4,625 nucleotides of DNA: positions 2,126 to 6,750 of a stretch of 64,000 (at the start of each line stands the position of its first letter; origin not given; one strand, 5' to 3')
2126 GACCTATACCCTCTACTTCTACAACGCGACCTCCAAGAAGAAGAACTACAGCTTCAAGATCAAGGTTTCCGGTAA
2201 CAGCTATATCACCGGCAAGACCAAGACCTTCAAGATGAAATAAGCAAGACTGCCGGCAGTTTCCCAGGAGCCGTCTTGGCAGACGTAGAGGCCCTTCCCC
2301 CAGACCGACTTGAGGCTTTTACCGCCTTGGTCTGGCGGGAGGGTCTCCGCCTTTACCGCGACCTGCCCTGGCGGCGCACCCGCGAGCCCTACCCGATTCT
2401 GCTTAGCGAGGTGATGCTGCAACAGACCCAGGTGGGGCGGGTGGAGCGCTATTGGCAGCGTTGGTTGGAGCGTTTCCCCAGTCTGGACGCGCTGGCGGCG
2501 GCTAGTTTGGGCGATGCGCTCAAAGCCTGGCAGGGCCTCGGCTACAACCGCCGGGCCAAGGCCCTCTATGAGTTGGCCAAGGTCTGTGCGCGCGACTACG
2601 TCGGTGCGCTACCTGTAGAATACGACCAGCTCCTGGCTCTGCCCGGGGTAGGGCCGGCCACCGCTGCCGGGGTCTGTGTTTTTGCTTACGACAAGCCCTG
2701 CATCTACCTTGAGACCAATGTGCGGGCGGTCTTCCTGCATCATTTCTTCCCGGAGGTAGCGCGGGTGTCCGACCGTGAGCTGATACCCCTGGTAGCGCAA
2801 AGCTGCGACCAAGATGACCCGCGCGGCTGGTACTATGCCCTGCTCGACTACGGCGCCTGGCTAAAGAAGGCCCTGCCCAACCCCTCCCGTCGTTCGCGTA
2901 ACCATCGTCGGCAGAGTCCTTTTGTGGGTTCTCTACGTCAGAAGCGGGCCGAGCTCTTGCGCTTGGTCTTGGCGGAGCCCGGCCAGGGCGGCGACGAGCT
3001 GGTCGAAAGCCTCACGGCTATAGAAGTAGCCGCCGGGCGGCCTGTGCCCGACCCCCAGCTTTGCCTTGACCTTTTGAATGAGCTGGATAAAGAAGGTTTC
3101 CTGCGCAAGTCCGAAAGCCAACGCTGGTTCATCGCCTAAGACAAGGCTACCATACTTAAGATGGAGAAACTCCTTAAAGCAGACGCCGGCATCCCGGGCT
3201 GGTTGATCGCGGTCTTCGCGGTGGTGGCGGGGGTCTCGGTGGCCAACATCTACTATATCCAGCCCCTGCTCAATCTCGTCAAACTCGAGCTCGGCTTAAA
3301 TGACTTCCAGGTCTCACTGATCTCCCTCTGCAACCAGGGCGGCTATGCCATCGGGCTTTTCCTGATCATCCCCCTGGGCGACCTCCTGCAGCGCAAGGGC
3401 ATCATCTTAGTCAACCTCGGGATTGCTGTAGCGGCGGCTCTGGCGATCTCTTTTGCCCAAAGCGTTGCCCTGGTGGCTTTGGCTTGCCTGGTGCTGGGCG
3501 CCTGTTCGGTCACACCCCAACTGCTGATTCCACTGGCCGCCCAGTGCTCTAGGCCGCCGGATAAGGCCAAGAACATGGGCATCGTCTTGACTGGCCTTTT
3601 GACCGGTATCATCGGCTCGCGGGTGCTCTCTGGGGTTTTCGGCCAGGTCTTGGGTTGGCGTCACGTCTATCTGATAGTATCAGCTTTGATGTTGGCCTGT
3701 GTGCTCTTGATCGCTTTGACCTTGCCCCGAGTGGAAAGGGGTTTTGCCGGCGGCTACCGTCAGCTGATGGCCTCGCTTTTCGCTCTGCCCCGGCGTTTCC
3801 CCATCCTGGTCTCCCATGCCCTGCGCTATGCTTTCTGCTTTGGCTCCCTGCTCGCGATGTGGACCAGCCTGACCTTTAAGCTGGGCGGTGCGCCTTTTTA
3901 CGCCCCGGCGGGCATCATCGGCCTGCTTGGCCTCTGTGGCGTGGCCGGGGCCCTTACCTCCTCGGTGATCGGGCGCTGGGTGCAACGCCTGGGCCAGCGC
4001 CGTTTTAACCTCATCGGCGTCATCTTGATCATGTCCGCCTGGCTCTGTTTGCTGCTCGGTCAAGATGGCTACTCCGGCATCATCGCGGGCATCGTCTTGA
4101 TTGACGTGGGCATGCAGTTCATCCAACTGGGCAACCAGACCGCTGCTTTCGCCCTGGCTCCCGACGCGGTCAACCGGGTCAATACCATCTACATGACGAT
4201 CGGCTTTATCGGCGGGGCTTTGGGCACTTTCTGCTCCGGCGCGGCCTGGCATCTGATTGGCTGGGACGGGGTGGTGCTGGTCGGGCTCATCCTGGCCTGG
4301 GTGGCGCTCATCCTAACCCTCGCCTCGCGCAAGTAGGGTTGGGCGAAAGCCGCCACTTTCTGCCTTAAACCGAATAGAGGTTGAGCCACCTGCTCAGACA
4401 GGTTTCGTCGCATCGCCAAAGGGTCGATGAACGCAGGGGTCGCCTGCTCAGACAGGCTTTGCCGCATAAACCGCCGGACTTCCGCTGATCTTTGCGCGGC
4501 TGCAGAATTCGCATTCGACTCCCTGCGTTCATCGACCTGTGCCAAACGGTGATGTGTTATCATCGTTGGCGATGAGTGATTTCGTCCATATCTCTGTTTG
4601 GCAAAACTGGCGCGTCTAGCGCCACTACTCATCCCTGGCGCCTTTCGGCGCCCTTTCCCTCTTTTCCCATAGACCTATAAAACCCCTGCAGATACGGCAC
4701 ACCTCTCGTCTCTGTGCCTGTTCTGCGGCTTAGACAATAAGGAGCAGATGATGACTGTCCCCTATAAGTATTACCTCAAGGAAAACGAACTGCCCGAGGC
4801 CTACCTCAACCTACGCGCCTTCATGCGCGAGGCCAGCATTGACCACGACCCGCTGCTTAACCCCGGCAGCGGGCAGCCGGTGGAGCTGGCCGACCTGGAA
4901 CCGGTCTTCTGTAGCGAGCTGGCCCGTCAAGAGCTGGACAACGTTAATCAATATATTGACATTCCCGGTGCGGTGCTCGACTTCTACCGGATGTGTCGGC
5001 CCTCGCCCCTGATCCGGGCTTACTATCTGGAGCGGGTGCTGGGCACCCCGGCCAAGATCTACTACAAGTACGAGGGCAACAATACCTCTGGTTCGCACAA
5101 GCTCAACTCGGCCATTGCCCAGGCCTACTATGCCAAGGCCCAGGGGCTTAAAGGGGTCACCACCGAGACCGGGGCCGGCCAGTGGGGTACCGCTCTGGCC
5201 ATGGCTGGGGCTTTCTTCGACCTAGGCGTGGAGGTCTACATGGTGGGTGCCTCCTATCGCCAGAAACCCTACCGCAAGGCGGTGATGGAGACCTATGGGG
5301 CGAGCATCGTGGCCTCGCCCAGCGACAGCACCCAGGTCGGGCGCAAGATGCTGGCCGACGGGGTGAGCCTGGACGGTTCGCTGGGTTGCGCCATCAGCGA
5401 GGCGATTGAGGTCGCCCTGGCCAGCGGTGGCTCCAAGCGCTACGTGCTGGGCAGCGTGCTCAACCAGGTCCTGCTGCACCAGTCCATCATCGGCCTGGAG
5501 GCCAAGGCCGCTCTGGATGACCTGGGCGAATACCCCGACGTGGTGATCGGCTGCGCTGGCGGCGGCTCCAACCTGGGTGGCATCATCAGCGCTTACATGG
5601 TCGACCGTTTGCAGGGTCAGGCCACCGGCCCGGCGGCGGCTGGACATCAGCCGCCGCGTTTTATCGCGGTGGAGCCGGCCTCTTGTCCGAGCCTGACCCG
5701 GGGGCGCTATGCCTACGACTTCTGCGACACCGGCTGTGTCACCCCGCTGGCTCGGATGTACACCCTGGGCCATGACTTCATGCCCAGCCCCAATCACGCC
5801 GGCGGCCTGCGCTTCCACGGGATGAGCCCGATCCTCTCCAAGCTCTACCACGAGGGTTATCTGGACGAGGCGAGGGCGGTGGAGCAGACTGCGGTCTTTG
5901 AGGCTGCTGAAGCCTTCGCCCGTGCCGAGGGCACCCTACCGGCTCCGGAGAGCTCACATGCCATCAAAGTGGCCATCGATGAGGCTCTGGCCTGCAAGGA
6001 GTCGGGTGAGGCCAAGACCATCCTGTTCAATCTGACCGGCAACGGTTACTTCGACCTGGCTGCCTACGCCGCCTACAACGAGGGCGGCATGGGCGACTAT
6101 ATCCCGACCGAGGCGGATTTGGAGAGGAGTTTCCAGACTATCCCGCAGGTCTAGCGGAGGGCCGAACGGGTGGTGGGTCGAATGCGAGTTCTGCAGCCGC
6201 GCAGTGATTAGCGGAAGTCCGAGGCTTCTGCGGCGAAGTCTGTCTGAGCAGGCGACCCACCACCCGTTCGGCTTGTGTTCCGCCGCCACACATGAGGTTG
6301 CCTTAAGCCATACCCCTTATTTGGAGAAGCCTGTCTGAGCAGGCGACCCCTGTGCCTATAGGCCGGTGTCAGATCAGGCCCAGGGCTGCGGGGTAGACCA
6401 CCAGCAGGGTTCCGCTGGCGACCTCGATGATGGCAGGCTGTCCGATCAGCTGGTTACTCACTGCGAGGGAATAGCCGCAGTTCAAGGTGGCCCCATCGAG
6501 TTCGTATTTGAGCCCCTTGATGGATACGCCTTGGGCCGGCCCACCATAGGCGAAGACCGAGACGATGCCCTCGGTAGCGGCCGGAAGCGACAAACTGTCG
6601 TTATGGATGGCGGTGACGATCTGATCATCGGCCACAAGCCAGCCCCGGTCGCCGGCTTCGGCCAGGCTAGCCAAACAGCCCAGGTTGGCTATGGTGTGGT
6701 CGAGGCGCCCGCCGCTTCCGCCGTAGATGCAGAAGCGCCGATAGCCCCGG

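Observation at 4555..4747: Leaderless 15-codon Trp-containing leader ORF with three mutually exclusive GC hairpins upstream of trpB2 (classical attenuator logic)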

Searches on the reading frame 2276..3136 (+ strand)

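Call 7: search_protein_families(library=ncbifam, proteins=[window:2276-3136:+])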
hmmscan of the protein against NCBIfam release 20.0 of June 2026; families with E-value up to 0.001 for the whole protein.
window:2276-3136:+ (287 aa): 5 families
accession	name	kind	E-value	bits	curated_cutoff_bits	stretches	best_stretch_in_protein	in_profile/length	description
TIGR01084.1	mutY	equivalog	1.1e-42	146.5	286.5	1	28-196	15-189/277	A/G-specific adenine glycosylase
NF008132.0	PRK10880.1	equivalog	2.8e-32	112.1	427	1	28-154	21-147/351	A/G-specific adenine glycosylase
NF010488.0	PRK13910.1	equivalog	1.7e-22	80.2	471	1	46-194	1-149/290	adenine-specific DNA glycosylase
TIGR01083.1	nth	equivalog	4.4e-12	46.1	211.7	1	36-152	25-142/192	endonuclease III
TIGR00588.1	ogg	subfamily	0.00075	18.7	397.85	0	66-143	162-246/310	8-oxoguanine DNA-glycosylase (ogg)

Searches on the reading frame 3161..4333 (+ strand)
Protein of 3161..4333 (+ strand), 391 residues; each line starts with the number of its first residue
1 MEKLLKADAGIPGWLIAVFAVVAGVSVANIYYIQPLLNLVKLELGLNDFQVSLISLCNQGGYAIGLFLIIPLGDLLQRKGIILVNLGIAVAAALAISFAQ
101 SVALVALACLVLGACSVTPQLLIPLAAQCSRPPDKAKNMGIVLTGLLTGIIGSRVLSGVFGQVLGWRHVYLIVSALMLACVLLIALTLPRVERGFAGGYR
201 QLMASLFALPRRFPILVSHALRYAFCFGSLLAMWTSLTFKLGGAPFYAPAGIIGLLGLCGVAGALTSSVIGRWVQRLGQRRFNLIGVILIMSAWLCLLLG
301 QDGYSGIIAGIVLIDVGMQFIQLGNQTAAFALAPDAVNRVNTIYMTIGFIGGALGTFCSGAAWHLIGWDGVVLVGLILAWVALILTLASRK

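Call 7: search_protein_families(library=ncbifam, proteins=[window:3161-4333:+])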
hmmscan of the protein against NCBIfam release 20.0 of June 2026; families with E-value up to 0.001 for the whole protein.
window:3161-4333:+ (391 aa): 8 families
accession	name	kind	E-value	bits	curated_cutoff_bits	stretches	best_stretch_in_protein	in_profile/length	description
NF002921.0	PRK03545.1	equivalog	4.9e-11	42.2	401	1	75-387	74-381/396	sugar transporter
TIGR00880.1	2_A_01_02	superfamily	4e-08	33.5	131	1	61-189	6-139/141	multidrug resistance protein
NF040856.1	FexB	exception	6.9e-08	31.7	950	1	15-193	15-194/469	chloramphenicol/florfenicol efflux MFS transporter FexB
TIGR00710.1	efflux_Bcr_CflA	subfamily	5.8e-07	29.3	200.9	1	14-358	8-354/385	Bcr/CflA family efflux MFS transporter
NF000218.1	FexA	exception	6.5e-07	28.3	900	1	18-189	25-197/475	chloramphenicol/florfenicol efflux MFS transporter FexA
TIGR00895.1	2A0115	subfamily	1.7e-06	27.2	418.55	1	20-189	26-193/398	aromatic acid/H+ symport family MFS transporter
NF033135.1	cmx_cmrA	equivalog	0.00017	20.8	400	1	126-386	116-373/374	Cmx/CmrA family chloramphenicol efflux MFS transporter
NF008314.0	PRK11102.1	equivalog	0.00061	19.1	303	0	16-349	12-351/396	Bcr/CflA family multidrug efflux MFS transporter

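Call 55: find_homologous_proteins(query=window:3161-4333:+, max_evalue=1e-40)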
Query window:3161-4333:+ (391 aa): 1280 proteins with E <= 1e-40 among 8000 candidates; the best 120 are listed.
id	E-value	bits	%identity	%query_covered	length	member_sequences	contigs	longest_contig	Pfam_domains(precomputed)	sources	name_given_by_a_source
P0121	2.7e-153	529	63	100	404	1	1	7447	PF07690.22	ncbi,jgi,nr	ncbi:MAG: MFS transporter [Coriobacteriales bacterium]|jgi:predicted MFS family arabinose efflux per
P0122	6.0e-139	482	38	100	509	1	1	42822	PF00083.31,PF07690.22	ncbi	-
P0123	4.3e-134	466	63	92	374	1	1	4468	PF07690.22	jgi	jgi:predicted MFS family arabinose efflux permease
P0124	4.1e-130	453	59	96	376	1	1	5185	PF07690.22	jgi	jgi:predicted MFS family arabinose efflux permease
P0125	5.4e-130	452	56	94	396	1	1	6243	PF07690.22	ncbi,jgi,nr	ncbi:MAG: MFS transporter [Tannerella sp.]|jgi:predicted MFS family arabinose efflux permease|nr:MFS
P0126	1.1e-129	451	52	100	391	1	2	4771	PF07690.22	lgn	-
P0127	1.7e-129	451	52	100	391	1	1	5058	PF07690.22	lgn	-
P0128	5.0e-129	449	52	100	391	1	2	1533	PF00083.31,PF07690.22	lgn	-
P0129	6.3e-129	449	52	100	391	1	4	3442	PF00083.31,PF07690.22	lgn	-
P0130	9.0e-129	448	52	100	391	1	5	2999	PF00083.31,PF07690.22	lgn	-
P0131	9.2e-129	448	52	100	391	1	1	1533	PF07690.22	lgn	-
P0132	9.2e-129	448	52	100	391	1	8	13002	PF07690.22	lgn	-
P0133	1.0e-128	448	52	100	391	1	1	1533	PF07690.22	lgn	-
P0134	1.1e-128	448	52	100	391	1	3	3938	PF00083.31,PF07690.22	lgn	-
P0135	1.6e-128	447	52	100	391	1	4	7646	PF07690.22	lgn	-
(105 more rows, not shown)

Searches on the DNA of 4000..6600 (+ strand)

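Call 3: search_rna_families(source=window, start=4000, end=6600, threshold=evalue, max_evalue=10, show_alignments=3)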
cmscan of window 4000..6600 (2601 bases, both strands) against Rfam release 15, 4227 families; matches with E-value up to 10: 6.
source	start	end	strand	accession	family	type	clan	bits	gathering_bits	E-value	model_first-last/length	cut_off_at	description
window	6153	6284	+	RF03852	mir-610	Gene; miRNA;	-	29.4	90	0.0012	1-75/75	no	mir-610 microRNA precursor family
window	4440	4463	-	RF01356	CRISPR-DR28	Gene; CRISPR;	-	26.8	35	0.06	1-24/24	no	CRISPR RNA direct repeat element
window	6323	6346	+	RF01356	CRISPR-DR28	Gene; CRISPR;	-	21.5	35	1.2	1-24/24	no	CRISPR RNA direct repeat element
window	6232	6255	+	RF01356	CRISPR-DR28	Gene; CRISPR;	-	20.9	35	1.7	1-24/24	no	CRISPR RNA direct repeat element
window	6028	6091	+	RF00534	SgrS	Gene; antisense;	-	13.4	37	1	46-112/232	no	SgrS RNA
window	4637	4652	+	RF00032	Histone3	Cis-reg;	-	13.4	34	9.3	6-21/46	no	Histone 3' UTR stem-loop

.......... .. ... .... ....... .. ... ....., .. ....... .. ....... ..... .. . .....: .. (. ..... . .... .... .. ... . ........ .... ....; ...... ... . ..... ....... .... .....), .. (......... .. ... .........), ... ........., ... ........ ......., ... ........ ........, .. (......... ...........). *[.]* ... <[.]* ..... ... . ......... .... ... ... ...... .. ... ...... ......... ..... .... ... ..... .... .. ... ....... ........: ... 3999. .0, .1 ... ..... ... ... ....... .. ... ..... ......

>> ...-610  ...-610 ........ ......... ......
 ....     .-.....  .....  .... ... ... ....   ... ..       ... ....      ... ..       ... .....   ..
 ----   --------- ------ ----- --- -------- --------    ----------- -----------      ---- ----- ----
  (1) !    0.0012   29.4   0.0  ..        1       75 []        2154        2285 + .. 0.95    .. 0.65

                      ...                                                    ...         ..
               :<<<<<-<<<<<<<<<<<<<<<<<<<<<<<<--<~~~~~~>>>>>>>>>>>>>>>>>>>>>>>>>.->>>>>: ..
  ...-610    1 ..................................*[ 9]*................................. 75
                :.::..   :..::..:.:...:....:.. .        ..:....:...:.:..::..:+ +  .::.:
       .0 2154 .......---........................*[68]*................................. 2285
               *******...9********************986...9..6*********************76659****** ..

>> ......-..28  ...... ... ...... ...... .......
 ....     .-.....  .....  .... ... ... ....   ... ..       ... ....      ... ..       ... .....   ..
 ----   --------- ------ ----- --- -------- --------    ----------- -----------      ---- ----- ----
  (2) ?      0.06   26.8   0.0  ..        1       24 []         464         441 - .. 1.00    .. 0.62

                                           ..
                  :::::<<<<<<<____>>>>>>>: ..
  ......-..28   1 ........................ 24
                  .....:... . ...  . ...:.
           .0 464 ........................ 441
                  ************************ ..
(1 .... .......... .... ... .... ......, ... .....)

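Call 12: search_rna_families(sources=[L001, L002, L003, L004, L005, L006, L007, L008, L009, L010, L011, L012, L013, L014, L015, L016, L018, L019, L021, L024], threshold=gathering)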
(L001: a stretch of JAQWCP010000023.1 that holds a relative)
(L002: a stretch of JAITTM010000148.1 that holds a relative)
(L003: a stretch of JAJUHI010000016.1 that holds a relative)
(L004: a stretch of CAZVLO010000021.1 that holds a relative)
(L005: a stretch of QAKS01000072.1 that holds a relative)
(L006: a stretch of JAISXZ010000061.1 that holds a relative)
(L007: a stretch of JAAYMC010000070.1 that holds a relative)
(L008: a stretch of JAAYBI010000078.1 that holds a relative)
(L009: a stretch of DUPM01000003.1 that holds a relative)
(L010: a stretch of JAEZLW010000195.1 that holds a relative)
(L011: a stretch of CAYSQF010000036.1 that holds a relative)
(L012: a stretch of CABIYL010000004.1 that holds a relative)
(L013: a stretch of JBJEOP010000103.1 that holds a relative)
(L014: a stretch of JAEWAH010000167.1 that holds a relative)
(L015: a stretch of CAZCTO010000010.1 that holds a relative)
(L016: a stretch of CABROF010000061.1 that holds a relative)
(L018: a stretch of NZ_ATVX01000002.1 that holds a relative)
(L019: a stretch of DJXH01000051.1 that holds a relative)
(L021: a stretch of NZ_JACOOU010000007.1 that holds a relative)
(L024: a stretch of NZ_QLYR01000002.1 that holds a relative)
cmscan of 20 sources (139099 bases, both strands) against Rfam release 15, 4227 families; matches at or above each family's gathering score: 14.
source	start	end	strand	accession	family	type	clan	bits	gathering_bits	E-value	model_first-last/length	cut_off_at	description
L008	2675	2917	+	RF00230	T-box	Cis-reg; leader;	-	112.1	93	1.2e-23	1-219/219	no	T-box leader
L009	2671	2915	+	RF00230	T-box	Cis-reg; leader;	-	111.7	93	1.6e-23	1-219/219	no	T-box leader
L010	2656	2896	+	RF00230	T-box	Cis-reg; leader;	-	105.9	93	4.8e-22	1-219/219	no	T-box leader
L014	2647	2887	+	RF00230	T-box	Cis-reg; leader;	-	105.3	93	7e-22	1-219/219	no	T-box leader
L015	2613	2874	+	RF00230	T-box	Cis-reg; leader;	-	100.7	93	1.1e-20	1-219/219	no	T-box leader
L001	2642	2888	+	RF00230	T-box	Cis-reg; leader;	-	99.7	93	1.9e-20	1-219/219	no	T-box leader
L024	2655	2905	+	RF00230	T-box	Cis-reg; leader;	-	98.5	93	4e-20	1-219/219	no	T-box leader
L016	2583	2905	+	RF00230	T-box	Cis-reg; leader;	-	96.9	93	1.1e-19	1-219/219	no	T-box leader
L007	1152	1408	+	RF00230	T-box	Cis-reg; leader;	-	93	93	1e-18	1-219/219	no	T-box leader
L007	4262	4335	+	RF00005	tRNA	Gene; tRNA;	CL00001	70.2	29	5.9e-13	1-71/71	no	tRNA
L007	4638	4710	+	RF00005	tRNA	Gene; tRNA;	CL00001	69.1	29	1.2e-12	1-71/71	no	tRNA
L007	4176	4246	+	RF00005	tRNA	Gene; tRNA;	CL00001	69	29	1.3e-12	1-71/71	no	tRNA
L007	4407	4480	+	RF00005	tRNA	Gene; tRNA;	CL00001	67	29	4.6e-12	1-71/71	no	tRNA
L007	4559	4630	+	RF00005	tRNA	Gene; tRNA;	CL00001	66.6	29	6e-12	1-71/71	no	tRNA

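Call 26: search_rna_families(sources=[L161, L162, L163, L164, L002], threshold=evalue, max_evalue=0.01, show_alignments=2)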
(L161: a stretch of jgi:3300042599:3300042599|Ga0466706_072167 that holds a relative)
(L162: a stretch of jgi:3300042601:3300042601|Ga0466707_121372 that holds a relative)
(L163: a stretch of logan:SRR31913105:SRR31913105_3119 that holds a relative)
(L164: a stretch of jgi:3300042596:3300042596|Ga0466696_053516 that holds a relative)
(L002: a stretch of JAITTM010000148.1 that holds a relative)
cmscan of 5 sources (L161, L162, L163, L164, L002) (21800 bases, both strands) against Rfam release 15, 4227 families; matches with E-value up to 0.01: 4.
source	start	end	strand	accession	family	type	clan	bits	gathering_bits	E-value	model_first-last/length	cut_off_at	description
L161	1866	2127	+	RF00230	T-box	Cis-reg; leader;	-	98.2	93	7.7e-21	1-219/219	no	T-box leader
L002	592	830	+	RF00230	T-box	Cis-reg; leader;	-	89.3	93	1.4e-18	1-219/219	no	T-box leader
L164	1337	1669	+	RF00230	T-box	Cis-reg; leader;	-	66.7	93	9.5e-13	1-219/219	no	T-box leader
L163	2541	2821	+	RF00230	T-box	Cis-reg; leader;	-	57.5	93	2.3e-10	1-219/219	no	T-box leader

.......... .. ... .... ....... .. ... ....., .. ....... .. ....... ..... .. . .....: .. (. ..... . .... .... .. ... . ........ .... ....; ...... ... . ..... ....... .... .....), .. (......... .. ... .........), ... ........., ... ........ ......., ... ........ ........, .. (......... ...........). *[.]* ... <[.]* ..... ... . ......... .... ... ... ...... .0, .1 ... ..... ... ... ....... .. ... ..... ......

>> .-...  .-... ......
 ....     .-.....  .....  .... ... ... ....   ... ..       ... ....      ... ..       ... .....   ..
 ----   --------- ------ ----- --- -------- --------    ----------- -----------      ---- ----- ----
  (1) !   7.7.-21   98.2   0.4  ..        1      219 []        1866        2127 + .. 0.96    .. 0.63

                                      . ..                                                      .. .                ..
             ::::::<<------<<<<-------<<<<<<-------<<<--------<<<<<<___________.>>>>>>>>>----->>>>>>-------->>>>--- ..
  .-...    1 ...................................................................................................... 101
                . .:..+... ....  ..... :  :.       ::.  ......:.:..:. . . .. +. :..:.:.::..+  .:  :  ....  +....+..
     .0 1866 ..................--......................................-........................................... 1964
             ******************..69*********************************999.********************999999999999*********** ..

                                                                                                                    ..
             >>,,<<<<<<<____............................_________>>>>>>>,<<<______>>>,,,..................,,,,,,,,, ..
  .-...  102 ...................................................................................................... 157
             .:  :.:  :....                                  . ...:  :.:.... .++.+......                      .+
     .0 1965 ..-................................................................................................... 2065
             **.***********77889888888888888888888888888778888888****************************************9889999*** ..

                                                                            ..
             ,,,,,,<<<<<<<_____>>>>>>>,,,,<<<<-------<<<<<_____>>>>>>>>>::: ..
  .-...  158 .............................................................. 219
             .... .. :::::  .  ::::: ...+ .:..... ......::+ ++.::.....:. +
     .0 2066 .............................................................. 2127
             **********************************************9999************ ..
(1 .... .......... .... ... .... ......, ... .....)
